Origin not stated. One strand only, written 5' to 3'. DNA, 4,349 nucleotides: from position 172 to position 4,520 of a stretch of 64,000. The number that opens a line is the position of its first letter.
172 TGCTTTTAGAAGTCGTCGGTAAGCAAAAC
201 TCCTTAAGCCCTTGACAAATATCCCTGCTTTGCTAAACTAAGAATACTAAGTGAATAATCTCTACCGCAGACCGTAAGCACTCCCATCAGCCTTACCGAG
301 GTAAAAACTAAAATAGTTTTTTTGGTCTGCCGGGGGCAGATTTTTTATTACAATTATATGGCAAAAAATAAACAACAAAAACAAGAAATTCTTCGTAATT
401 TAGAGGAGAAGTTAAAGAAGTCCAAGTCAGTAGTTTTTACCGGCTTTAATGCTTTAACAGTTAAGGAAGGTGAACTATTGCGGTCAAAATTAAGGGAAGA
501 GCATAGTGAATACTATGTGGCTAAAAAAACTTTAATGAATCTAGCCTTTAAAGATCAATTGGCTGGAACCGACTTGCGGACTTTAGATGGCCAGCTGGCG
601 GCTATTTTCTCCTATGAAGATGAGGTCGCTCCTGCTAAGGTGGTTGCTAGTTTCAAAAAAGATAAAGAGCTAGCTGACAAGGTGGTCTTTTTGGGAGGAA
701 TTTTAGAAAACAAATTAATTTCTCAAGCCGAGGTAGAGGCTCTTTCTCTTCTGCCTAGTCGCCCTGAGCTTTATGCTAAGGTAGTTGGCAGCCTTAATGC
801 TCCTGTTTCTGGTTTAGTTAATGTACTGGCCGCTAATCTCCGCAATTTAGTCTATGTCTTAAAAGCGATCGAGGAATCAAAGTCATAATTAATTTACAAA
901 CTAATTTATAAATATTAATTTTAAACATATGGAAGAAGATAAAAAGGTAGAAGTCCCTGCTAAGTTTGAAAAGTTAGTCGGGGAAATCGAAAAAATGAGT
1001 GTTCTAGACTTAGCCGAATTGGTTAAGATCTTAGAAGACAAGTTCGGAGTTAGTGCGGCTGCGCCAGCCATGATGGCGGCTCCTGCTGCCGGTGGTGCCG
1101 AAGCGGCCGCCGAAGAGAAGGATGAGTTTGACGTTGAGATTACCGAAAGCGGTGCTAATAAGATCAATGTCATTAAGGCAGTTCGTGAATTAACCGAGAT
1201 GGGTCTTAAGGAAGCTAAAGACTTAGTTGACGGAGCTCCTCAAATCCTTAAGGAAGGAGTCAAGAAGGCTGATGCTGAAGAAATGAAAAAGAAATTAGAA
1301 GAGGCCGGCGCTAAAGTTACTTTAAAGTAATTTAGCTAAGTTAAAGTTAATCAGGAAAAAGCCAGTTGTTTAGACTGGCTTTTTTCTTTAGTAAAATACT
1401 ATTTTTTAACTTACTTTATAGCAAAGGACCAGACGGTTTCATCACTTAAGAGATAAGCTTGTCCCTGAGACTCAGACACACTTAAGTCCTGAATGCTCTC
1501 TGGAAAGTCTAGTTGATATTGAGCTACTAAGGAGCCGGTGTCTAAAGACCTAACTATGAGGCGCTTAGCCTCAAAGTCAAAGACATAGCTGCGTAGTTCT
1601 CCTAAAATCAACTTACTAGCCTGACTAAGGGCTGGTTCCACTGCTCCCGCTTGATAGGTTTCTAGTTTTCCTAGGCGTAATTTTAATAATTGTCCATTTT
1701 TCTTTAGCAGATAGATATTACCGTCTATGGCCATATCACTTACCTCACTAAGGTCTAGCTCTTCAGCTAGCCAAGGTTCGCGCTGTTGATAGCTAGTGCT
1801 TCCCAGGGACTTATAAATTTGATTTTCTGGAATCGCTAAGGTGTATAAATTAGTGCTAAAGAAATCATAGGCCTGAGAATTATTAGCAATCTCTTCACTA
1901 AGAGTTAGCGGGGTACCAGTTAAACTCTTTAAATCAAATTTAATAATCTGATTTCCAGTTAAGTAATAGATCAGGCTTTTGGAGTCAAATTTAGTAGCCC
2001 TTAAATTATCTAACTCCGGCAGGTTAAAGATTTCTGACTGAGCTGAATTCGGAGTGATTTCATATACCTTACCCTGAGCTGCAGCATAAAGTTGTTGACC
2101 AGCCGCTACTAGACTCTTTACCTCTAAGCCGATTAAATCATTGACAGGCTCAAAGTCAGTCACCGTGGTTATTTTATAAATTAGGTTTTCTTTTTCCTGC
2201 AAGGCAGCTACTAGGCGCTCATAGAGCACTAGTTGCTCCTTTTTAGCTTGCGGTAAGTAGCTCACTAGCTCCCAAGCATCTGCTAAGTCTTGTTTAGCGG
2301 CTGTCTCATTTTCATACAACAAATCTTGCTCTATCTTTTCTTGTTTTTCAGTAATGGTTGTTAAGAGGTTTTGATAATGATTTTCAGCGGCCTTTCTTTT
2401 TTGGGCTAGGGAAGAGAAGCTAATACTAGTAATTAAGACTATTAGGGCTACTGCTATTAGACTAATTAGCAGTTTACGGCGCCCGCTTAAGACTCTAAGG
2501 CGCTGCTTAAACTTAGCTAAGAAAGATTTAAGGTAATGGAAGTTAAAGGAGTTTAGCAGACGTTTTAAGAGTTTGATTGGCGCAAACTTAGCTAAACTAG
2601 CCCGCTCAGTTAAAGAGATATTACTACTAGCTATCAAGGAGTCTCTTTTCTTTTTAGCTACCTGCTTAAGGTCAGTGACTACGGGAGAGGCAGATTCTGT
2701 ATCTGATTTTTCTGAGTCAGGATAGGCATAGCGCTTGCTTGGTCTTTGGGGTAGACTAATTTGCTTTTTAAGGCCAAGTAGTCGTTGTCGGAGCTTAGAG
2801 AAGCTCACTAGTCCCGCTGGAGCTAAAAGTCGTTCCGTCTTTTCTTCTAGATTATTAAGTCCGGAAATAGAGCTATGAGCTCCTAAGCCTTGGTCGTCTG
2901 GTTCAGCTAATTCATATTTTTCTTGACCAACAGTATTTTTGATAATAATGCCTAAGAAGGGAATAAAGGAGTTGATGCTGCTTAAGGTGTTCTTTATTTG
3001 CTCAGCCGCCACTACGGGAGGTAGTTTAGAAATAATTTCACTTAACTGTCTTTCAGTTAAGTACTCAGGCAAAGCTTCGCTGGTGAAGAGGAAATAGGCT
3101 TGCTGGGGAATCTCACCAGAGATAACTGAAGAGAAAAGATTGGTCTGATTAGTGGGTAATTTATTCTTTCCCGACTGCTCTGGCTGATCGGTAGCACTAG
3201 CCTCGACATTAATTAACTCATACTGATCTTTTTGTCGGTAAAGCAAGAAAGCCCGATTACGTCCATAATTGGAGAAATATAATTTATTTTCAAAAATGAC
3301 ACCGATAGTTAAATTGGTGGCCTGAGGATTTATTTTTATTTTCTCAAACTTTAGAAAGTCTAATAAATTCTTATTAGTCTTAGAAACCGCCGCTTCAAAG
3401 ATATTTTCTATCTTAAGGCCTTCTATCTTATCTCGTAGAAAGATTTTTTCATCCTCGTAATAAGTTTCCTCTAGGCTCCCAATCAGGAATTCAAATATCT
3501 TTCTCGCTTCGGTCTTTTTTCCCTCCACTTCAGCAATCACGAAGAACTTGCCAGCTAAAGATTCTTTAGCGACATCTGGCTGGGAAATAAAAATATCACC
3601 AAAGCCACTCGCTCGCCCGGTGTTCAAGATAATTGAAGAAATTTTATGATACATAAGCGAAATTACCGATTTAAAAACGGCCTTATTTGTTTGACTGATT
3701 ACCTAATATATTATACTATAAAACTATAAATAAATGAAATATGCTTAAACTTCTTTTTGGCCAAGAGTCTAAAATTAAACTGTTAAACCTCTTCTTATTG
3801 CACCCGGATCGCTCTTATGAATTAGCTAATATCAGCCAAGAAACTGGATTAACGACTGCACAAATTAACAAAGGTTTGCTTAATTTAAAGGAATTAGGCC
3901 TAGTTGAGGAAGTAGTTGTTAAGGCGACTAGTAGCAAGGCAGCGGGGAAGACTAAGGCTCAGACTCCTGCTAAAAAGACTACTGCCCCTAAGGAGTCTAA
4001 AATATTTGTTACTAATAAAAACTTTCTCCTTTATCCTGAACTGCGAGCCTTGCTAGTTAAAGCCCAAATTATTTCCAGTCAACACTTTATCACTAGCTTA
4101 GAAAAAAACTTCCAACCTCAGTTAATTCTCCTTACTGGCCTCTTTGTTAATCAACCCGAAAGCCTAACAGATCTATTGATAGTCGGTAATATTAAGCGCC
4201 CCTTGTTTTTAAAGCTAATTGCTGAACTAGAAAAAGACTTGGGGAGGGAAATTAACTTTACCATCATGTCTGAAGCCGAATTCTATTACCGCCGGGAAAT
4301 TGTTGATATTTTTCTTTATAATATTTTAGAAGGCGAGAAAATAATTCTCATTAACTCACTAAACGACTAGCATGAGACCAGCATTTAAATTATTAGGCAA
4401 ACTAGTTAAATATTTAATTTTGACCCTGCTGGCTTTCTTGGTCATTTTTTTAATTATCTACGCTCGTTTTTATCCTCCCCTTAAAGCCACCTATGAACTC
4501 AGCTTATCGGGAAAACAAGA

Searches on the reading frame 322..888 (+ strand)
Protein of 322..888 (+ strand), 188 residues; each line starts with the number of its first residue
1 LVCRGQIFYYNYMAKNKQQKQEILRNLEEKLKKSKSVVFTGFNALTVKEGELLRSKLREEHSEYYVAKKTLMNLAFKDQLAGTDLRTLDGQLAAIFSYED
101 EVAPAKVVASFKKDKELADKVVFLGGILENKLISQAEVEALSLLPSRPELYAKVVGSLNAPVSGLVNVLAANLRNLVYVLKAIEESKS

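Call 67: search_protein_families(library=pfam, proteins=[window:322-888:+], max_evalue=0.001)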
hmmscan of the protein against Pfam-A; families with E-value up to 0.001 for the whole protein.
window:322-888:+ (188 aa): 1 family
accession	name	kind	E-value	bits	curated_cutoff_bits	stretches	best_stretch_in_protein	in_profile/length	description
PF00466.25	Ribosomal_L10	-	3.8e-21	75.5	22.8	1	15-112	1-99/100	Ribosomal protein L10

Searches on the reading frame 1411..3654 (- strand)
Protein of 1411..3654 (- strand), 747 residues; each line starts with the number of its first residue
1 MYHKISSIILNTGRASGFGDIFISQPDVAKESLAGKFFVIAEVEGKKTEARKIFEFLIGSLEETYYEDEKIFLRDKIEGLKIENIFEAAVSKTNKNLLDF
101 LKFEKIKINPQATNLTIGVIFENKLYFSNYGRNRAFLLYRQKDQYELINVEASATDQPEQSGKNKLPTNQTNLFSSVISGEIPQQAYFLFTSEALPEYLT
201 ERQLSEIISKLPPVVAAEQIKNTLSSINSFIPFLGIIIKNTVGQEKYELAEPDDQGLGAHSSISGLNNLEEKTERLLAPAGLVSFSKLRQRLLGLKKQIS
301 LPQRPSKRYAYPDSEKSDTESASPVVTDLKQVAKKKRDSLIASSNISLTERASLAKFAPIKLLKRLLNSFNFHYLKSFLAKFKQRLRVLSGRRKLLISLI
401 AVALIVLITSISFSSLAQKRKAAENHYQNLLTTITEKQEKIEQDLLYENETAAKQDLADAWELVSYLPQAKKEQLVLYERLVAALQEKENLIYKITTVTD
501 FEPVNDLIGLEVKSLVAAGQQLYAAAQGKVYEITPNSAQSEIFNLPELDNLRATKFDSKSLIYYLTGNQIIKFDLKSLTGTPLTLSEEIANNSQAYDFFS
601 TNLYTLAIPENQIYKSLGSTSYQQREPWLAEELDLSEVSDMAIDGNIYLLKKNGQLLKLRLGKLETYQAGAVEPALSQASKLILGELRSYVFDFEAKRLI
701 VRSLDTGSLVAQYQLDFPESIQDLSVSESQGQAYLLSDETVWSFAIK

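Call 8: search_protein_families(library=pfam, proteins=[window:1411-3654:-], max_evalue=0.01)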
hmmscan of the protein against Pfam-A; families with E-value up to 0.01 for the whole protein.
window:1411-3654:- (747 aa): 1 family
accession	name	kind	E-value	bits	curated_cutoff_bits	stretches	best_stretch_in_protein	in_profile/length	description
PF11773.13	ComGE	-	0.00033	20.9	25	1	395-431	2-40/82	Competence system putative prepilin ComGE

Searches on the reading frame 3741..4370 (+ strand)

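Call 8: search_protein_families(library=pfam, proteins=[window:3741-4370:+], max_evalue=0.01)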
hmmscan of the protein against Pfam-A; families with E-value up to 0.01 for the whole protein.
window:3741-4370:+ (209 aa): 1 family
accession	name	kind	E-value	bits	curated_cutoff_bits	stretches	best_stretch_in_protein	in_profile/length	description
PF08280.17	HTH_Mga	-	0.0023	18.3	23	1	8-60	4-53/59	M protein trans-acting positive regulator (MGA) HTH domain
